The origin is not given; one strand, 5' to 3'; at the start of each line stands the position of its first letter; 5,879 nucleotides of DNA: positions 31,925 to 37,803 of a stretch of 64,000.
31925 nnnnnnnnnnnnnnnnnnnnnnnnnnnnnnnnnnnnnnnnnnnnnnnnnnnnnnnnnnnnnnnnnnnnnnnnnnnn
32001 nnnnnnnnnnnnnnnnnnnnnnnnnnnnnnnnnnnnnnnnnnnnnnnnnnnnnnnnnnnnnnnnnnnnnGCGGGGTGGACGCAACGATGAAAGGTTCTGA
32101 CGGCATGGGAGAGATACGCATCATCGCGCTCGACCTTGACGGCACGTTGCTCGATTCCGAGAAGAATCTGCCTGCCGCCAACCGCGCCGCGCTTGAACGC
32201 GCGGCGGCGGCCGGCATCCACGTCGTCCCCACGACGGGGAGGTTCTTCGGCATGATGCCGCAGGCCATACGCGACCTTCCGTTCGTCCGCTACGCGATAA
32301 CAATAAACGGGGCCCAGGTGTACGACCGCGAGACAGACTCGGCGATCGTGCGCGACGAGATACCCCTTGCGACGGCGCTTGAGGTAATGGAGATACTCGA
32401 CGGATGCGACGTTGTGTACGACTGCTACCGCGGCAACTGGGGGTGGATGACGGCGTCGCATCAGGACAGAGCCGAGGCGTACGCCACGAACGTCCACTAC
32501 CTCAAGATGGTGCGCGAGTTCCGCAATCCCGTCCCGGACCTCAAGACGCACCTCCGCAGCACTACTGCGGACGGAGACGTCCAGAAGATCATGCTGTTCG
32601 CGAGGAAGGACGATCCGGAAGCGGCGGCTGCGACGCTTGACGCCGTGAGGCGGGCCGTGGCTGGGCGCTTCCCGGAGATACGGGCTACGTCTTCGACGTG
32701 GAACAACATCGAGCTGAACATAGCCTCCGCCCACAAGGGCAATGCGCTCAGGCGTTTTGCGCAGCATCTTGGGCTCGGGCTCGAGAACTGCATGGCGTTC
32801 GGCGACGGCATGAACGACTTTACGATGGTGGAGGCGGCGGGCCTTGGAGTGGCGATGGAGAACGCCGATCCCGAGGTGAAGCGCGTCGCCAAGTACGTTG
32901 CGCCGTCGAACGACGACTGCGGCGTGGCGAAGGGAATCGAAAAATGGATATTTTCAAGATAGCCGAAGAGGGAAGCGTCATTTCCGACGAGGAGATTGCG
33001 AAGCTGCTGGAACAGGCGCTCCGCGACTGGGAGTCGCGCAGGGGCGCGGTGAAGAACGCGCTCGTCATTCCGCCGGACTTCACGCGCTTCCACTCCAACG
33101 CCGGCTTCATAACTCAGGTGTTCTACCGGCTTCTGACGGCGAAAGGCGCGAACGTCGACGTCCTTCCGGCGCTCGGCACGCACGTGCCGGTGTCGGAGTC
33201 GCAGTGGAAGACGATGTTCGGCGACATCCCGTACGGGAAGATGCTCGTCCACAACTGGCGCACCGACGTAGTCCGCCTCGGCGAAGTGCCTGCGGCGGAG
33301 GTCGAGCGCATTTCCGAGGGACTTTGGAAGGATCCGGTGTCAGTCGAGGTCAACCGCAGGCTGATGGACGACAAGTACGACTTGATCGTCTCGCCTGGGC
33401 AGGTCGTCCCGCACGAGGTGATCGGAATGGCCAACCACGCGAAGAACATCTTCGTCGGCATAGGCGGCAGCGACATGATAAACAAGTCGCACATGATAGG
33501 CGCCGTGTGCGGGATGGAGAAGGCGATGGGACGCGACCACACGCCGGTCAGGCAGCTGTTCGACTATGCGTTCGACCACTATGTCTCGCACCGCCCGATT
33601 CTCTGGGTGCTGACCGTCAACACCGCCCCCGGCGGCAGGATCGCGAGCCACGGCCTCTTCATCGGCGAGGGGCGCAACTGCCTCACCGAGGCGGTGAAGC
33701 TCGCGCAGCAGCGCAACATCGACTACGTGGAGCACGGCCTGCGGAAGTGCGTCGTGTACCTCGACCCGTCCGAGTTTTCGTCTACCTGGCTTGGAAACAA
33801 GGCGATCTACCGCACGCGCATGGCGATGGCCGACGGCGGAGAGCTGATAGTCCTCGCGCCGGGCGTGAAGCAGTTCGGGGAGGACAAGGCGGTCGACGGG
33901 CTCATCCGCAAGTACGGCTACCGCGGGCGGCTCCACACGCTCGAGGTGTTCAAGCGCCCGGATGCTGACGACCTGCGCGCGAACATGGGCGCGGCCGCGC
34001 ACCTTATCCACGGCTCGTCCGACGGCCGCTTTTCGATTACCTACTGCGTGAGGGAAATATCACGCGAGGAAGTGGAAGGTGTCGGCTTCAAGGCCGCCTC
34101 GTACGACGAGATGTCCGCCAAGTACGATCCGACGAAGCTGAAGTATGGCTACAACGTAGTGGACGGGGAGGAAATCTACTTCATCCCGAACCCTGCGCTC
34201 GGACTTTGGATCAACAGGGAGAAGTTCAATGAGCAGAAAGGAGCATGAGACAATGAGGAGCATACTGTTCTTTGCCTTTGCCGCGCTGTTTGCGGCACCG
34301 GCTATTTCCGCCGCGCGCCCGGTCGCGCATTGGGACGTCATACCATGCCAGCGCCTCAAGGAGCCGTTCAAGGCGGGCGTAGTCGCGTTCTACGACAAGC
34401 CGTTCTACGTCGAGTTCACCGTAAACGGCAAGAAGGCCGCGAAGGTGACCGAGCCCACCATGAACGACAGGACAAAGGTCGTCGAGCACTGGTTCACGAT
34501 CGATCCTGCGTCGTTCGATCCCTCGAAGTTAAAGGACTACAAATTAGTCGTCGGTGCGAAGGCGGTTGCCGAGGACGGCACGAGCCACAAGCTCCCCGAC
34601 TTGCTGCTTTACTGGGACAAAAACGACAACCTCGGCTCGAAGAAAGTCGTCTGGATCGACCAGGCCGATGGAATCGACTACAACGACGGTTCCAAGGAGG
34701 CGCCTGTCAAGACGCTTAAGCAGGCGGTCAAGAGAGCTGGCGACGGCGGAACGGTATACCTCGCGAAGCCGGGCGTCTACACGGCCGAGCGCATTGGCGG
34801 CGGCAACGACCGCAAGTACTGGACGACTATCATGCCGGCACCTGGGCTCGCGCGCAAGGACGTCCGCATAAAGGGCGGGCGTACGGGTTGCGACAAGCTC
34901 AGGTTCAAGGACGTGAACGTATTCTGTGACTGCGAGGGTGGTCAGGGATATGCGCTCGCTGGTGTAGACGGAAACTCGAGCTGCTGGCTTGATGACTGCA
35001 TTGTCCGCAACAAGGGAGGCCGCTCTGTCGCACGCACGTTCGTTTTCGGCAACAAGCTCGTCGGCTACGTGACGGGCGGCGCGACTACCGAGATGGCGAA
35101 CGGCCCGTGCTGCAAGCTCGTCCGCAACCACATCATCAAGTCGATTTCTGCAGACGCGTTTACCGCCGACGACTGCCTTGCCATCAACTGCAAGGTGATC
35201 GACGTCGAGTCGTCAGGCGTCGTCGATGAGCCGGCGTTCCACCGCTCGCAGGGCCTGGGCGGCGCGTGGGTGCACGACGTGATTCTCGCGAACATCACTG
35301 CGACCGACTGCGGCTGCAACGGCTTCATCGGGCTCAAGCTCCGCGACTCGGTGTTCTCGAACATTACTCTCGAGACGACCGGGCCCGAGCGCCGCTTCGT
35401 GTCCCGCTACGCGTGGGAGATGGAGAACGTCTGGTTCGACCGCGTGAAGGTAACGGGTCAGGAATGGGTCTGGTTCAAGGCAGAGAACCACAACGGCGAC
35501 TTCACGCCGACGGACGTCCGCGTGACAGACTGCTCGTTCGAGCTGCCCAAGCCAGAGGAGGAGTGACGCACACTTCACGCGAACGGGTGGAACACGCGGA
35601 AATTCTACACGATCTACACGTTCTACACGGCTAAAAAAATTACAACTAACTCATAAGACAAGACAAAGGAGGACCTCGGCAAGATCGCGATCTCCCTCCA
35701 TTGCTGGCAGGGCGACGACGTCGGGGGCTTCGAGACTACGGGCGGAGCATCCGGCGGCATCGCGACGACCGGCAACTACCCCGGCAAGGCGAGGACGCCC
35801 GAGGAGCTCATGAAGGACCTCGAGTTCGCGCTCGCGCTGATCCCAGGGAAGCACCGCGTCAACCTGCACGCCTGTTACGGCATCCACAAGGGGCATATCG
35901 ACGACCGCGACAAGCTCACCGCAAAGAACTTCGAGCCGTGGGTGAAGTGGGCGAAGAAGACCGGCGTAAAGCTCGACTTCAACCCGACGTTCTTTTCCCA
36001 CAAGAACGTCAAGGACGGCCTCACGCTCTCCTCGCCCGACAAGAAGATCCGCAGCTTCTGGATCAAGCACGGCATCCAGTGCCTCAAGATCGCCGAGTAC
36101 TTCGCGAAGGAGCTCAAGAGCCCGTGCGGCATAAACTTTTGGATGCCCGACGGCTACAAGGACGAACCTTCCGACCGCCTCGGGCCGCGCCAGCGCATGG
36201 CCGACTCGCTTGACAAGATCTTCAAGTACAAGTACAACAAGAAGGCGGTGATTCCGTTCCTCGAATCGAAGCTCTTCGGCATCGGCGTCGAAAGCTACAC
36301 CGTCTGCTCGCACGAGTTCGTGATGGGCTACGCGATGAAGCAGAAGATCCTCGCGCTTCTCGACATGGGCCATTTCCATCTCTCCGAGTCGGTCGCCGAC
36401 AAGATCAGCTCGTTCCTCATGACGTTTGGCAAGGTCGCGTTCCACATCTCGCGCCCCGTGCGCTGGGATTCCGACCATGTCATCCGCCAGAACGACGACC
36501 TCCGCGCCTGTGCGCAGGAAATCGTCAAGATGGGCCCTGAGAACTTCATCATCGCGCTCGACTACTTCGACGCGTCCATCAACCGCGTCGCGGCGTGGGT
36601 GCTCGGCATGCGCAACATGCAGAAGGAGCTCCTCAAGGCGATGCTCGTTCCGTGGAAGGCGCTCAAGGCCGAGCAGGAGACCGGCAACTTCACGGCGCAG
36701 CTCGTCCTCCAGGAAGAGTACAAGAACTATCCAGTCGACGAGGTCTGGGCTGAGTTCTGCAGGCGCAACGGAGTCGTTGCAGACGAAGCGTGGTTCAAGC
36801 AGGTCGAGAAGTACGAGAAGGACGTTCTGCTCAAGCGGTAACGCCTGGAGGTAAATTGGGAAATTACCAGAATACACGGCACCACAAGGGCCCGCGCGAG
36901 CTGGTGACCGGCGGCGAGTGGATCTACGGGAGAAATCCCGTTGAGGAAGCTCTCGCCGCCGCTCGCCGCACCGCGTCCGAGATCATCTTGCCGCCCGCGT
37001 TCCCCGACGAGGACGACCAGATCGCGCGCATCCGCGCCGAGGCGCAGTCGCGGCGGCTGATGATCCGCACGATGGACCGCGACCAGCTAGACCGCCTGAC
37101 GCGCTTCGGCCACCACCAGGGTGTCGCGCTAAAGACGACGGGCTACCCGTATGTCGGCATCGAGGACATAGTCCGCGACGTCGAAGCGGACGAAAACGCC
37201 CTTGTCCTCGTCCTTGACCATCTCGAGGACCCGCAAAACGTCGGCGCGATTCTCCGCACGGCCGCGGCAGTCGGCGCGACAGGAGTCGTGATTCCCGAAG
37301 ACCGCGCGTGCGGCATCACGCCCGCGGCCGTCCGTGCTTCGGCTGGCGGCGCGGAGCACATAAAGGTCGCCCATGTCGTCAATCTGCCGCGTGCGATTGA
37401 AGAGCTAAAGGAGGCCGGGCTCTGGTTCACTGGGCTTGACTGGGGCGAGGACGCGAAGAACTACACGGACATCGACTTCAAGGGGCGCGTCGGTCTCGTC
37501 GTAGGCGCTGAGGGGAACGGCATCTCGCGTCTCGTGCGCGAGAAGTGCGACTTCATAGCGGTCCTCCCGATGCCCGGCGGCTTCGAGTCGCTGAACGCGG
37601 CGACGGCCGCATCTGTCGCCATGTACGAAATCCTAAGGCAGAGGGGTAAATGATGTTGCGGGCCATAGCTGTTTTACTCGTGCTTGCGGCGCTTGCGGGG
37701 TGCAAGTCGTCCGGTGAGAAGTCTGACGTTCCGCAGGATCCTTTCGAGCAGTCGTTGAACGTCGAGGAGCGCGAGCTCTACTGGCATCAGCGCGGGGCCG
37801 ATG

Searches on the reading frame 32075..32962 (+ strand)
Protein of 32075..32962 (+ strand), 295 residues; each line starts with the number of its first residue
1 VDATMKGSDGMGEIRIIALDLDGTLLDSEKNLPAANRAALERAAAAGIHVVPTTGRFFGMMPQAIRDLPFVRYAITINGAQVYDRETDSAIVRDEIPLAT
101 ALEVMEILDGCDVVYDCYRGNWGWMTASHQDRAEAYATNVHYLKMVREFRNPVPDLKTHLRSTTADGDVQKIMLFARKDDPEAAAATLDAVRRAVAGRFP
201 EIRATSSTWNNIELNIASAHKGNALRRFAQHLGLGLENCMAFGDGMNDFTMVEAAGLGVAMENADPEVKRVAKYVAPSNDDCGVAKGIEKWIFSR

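Call 23: search_protein_families(library=pfam, proteins=[window:32075-32962:+], max_evalue=0.001)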
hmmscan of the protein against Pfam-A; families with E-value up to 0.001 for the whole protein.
window:32075-32962:+ (295 aa): 4 families
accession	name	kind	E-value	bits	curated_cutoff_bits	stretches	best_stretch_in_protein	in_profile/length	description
PF08282.18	Hydrolase_3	-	1.2e-54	186.2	20.9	1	17-288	1-255/255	haloacid dehalogenase-like hydrolase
PF05116.19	S6PP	-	5.3e-13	49.6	20.3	1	191-271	136-217/247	Sucrose-6F-phosphate phosphohydrolase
PF00702.32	Hydrolase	-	5.4e-11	43.7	26.4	1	14-256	1-191/191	haloacid dehalogenase-like hydrolase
PF12710.13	HAD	-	9.2e-06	26.6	27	0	201-252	126-188/189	haloacid dehalogenase-like hydrolase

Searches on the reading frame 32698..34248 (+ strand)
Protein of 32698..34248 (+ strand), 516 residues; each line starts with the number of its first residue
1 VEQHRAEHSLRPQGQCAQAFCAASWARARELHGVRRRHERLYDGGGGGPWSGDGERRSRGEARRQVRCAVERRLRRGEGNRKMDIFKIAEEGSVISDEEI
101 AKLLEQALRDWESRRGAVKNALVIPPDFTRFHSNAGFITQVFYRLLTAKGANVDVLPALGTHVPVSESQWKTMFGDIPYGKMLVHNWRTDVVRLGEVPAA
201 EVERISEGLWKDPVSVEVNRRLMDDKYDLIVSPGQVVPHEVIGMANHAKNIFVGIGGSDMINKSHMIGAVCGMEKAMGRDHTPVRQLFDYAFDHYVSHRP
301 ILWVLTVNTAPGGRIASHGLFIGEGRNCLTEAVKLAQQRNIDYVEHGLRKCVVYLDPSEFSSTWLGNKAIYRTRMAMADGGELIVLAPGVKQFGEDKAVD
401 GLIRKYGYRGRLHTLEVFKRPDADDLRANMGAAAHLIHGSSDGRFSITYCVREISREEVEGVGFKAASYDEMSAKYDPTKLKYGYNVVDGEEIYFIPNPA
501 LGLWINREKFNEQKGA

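Call 23: search_protein_families(library=pfam, proteins=[window:32698-34248:+], max_evalue=0.001)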
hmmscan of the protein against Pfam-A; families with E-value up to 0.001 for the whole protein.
window:32698-34248:+ (516 aa): 1 family
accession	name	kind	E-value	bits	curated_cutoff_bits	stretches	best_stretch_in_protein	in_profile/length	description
PF09861.14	Lar_N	-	7.5e-13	48.6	23.3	1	104-267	34-194/204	Lactate racemase N-terminal domain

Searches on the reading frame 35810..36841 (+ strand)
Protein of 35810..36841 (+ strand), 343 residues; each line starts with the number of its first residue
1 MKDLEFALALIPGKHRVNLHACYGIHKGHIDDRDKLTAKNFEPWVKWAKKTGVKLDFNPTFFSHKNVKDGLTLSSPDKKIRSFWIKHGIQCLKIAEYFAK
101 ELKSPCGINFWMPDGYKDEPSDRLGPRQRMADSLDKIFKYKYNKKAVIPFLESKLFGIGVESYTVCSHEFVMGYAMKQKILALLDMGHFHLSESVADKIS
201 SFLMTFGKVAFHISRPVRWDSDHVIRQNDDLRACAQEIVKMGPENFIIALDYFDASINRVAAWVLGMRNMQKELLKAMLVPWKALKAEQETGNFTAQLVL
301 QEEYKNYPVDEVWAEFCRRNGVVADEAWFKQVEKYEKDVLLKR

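Call 23: search_protein_families(library=pfam, proteins=[window:35810-36841:+], max_evalue=0.001)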
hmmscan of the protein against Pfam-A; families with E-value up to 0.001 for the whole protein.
window:35810-36841:+ (343 aa): 1 family
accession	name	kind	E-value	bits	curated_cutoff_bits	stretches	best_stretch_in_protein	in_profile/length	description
PF06134.17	RhaA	-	1.9e-140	469.2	22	1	2-343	75-417/417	L-rhamnose isomerase (RhaA)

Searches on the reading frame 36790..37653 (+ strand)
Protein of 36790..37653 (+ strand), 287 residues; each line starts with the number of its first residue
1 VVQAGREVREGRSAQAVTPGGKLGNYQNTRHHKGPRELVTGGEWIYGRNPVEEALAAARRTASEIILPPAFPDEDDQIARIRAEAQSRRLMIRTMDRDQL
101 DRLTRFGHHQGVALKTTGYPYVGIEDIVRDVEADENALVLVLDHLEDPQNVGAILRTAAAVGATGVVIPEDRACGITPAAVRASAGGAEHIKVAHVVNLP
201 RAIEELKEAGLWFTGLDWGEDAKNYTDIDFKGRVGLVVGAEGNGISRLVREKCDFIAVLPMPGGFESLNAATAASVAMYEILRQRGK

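Call 23: search_protein_families(library=pfam, proteins=[window:36790-37653:+], max_evalue=0.001)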
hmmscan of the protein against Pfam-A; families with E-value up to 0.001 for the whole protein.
window:36790-37653:+ (287 aa): 2 families
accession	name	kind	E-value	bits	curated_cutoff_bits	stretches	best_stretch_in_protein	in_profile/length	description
PF00588.24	SpoU_methylase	-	1.2e-40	139.3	29.7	1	138-279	2-142/142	SpoU rRNA Methylase family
PF08032.17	SpoU_sub_bind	-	4.8e-16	59.3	22.8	1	44-121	1-75/76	RNA 2'-O ribose methyltransferase substrate binding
